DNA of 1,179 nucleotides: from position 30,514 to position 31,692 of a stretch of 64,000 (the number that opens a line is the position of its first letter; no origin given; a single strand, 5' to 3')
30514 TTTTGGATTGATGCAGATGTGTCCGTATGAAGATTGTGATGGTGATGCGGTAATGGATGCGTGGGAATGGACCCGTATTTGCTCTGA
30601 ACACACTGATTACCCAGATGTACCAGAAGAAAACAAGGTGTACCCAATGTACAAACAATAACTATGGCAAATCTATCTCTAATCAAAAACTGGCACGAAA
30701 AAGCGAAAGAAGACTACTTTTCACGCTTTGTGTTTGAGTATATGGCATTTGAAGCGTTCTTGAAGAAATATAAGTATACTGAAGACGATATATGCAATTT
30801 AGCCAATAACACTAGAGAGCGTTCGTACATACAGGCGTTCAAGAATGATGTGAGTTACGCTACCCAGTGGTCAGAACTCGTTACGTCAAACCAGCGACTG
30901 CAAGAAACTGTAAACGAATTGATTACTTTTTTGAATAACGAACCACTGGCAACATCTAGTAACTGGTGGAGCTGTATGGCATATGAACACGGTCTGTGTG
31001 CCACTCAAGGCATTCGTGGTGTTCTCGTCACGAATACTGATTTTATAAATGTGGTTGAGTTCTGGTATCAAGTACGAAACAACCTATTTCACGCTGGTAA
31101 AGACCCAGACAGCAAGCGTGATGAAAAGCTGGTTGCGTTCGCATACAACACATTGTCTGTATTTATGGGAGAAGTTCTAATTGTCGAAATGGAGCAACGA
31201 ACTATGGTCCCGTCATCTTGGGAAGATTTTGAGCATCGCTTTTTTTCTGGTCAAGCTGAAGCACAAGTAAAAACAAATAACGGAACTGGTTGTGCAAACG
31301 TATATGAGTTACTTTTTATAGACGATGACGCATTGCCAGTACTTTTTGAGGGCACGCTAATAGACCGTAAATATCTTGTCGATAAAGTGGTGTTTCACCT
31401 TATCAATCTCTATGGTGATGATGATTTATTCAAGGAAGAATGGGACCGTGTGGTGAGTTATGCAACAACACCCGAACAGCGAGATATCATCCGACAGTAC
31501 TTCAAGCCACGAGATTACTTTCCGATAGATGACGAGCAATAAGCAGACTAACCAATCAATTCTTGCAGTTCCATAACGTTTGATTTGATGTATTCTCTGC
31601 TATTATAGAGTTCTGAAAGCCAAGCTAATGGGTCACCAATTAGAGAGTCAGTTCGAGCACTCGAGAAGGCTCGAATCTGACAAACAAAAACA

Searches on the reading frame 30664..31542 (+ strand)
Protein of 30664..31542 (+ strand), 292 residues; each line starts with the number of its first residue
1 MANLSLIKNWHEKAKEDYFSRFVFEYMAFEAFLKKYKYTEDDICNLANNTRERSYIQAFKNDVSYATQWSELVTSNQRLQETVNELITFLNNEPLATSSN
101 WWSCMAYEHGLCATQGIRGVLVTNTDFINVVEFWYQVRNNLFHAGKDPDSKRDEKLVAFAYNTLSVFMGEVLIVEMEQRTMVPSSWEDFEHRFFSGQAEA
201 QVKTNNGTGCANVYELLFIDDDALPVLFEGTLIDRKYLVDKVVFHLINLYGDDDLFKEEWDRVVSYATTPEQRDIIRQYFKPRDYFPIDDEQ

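Call 80: search_protein_families(library=pfam, proteins=[window:30664-31542:+], max_evalue=0.001)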
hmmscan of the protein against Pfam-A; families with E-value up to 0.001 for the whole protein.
window:30664-31542:+ (292 aa): 0 families

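Call 81: search_protein_families(library=padloc, proteins=[window:30664-31542:+], max_evalue=0.001)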
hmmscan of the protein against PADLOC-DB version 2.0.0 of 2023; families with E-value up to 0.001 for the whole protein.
window:30664-31542:+ (292 aa): 1 family
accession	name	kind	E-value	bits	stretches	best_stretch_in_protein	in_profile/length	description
PDLC03836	DzbB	-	0.00019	19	1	50-170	248-333/341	-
